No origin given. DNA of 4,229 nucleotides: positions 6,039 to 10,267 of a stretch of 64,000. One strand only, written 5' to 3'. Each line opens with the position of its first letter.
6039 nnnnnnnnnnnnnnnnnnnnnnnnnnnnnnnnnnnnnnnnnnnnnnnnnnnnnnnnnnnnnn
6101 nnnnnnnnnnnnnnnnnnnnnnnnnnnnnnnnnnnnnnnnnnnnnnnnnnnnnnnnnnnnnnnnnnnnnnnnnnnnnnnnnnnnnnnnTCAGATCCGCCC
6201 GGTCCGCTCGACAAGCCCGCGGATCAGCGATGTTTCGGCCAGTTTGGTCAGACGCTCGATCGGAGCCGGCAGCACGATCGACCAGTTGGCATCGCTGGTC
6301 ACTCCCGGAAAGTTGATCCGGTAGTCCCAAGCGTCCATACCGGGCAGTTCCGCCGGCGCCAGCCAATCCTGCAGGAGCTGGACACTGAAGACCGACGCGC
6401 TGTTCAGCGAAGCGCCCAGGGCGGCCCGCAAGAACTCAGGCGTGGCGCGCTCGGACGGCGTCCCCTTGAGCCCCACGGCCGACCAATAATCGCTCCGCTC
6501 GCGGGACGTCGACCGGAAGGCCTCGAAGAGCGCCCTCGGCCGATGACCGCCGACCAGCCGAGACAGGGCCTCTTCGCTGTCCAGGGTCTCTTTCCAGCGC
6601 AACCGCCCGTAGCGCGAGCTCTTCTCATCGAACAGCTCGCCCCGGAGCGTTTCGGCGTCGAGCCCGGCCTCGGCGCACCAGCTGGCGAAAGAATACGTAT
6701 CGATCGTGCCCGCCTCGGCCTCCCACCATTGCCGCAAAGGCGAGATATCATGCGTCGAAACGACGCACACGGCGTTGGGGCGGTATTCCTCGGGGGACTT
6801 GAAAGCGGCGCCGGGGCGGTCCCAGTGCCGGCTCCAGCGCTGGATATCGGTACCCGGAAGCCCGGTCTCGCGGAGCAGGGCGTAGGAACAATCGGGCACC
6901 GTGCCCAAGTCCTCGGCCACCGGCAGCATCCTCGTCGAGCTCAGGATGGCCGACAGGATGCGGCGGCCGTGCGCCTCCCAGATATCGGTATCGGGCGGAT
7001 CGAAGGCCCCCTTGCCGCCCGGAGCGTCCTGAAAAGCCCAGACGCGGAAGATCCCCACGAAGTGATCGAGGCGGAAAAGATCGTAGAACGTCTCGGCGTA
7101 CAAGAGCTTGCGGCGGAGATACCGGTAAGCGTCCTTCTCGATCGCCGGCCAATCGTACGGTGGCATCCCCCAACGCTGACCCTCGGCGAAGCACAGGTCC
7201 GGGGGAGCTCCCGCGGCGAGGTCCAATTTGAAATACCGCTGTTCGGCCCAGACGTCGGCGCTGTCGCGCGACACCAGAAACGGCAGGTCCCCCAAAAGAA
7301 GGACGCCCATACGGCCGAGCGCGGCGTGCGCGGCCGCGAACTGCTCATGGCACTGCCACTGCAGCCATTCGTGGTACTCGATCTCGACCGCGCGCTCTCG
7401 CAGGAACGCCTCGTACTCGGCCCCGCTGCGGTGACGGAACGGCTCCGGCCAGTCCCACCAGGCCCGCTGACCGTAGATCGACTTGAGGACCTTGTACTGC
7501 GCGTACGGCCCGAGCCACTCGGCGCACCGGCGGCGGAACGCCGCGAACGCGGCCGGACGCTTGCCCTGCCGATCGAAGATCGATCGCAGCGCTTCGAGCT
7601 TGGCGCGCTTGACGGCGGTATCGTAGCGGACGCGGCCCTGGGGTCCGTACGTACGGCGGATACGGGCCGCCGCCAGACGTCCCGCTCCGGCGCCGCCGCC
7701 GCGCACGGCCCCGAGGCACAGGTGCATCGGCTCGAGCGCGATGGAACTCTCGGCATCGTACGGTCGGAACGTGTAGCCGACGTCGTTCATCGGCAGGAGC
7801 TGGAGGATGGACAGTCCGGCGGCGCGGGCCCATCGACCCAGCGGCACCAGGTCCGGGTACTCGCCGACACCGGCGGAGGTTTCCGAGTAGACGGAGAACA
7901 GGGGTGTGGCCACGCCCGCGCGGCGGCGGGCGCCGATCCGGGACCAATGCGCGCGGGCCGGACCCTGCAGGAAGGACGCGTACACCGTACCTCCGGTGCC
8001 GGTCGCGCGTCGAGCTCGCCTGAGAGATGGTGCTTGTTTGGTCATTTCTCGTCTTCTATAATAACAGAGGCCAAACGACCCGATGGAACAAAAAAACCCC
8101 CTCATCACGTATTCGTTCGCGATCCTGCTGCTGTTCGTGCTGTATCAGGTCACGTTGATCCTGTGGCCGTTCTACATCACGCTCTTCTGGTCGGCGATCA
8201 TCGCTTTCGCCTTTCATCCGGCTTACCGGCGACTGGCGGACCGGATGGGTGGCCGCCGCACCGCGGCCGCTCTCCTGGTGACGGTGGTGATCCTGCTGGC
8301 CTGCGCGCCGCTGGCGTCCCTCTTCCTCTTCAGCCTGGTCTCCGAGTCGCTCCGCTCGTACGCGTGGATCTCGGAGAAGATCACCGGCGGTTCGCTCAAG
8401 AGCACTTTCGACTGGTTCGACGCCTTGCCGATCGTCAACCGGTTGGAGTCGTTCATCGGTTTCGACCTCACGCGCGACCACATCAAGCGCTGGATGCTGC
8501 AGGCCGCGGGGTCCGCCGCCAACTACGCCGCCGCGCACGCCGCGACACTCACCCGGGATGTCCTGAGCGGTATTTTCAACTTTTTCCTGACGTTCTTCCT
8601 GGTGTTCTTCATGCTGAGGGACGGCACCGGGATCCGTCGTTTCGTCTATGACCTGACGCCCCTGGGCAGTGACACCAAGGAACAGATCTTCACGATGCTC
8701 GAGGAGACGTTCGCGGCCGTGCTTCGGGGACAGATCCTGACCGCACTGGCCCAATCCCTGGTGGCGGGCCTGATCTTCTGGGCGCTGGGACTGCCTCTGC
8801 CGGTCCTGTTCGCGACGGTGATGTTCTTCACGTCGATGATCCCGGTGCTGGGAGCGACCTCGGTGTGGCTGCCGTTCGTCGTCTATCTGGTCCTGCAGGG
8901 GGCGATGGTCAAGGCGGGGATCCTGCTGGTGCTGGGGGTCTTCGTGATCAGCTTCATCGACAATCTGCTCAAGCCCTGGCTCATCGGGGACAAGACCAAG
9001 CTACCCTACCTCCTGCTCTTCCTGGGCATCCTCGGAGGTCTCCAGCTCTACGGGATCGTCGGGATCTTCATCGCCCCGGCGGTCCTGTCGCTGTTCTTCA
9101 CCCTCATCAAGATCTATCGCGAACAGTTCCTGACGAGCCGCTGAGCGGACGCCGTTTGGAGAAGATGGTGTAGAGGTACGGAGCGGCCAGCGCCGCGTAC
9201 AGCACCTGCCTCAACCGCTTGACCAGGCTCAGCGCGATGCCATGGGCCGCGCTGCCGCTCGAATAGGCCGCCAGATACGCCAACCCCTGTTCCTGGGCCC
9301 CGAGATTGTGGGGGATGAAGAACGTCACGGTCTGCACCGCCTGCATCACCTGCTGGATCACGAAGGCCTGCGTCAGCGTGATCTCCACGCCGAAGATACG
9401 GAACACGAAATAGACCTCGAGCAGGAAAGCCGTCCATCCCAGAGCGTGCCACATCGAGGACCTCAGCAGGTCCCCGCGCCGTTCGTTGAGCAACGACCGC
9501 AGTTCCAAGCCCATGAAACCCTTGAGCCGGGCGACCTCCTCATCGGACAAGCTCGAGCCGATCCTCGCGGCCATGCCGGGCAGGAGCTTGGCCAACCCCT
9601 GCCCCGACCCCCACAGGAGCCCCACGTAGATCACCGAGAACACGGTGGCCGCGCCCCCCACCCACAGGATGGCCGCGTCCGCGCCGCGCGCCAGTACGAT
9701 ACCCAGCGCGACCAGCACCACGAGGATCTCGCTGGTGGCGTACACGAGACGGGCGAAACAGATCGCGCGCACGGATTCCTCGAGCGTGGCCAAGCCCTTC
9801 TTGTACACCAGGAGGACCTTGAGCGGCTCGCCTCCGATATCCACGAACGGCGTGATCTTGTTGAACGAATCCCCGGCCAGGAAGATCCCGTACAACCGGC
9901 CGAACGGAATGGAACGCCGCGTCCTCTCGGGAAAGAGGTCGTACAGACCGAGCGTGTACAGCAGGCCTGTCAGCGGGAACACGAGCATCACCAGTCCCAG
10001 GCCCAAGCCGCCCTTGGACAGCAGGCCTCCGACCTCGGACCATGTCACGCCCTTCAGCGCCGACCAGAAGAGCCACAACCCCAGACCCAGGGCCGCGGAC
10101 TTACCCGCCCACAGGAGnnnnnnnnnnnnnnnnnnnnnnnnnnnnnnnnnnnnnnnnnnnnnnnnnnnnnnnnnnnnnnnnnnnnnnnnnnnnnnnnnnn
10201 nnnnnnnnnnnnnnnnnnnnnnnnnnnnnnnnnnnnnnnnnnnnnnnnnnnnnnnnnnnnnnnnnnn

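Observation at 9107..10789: CDP-alcohol phosphatidyltransferase fused to a flippase-like UPF0104 (MprF-TM-like) domain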

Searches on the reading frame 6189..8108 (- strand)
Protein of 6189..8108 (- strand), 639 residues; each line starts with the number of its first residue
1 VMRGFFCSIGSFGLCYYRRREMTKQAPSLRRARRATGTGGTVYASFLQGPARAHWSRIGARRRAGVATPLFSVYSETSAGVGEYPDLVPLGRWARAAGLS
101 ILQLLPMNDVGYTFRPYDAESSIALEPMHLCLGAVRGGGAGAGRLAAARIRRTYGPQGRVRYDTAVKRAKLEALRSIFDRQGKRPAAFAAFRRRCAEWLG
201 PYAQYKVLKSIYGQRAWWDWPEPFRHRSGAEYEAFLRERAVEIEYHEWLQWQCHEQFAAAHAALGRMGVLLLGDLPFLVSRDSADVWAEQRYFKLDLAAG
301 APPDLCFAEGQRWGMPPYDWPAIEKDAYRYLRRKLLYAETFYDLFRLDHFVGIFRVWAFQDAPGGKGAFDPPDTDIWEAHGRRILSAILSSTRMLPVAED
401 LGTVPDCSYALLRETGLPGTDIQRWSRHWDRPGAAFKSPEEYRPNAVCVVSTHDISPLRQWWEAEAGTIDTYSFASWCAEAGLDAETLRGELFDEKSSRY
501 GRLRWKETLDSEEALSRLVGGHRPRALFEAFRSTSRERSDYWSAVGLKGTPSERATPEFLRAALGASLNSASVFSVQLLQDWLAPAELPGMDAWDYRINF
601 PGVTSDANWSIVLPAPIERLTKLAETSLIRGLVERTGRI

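Call 7: search_protein_families(library=pfam, proteins=[window:6189-8108:-], max_evalue=0.001)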
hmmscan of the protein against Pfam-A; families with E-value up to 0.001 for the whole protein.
window:6189-8108:- (639 aa): 1 family
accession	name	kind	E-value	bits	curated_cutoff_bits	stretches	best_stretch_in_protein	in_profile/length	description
PF02446.23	Glyco_hydro_77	-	1.7e-103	347.5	25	1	69-611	2-457/465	4-alpha-glucanotransferase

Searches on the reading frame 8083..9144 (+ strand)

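Call 7: search_protein_families(library=pfam, proteins=[window:8083-9144:+], max_evalue=0.001)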
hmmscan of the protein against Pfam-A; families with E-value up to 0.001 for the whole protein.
window:8083-9144:+ (353 aa): 1 family
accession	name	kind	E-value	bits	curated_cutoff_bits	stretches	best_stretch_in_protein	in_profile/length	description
PF01594.21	AI-2E_transport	-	1.9e-50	172.3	34.3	1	9-345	3-326/327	AI-2E family transporter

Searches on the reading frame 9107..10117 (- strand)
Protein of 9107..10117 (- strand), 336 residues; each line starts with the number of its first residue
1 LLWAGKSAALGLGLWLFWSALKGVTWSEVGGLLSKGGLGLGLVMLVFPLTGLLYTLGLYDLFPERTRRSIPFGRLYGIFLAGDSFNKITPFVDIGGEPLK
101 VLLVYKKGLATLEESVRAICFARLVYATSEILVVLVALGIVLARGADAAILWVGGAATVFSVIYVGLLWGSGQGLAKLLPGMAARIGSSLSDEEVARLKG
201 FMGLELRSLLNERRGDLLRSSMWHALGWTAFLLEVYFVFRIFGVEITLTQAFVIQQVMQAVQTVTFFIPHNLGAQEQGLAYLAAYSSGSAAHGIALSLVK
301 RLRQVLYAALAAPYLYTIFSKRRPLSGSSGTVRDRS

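Call 44: search_solved_structures(query=A3, max_evalue=10, show_alignments=3)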
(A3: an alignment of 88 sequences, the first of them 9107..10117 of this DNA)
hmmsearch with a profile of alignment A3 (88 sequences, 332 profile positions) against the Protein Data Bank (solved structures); distinct sequences matched with E-value up to 10: 2.
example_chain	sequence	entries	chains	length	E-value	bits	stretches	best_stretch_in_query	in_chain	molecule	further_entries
5fwz_A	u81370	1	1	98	0.41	12.9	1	183-243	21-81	CALCIUM BINDING PROTEIN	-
5fx0_A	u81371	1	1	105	0.49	12.6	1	183-243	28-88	CALCIUM BINDING PROTEIN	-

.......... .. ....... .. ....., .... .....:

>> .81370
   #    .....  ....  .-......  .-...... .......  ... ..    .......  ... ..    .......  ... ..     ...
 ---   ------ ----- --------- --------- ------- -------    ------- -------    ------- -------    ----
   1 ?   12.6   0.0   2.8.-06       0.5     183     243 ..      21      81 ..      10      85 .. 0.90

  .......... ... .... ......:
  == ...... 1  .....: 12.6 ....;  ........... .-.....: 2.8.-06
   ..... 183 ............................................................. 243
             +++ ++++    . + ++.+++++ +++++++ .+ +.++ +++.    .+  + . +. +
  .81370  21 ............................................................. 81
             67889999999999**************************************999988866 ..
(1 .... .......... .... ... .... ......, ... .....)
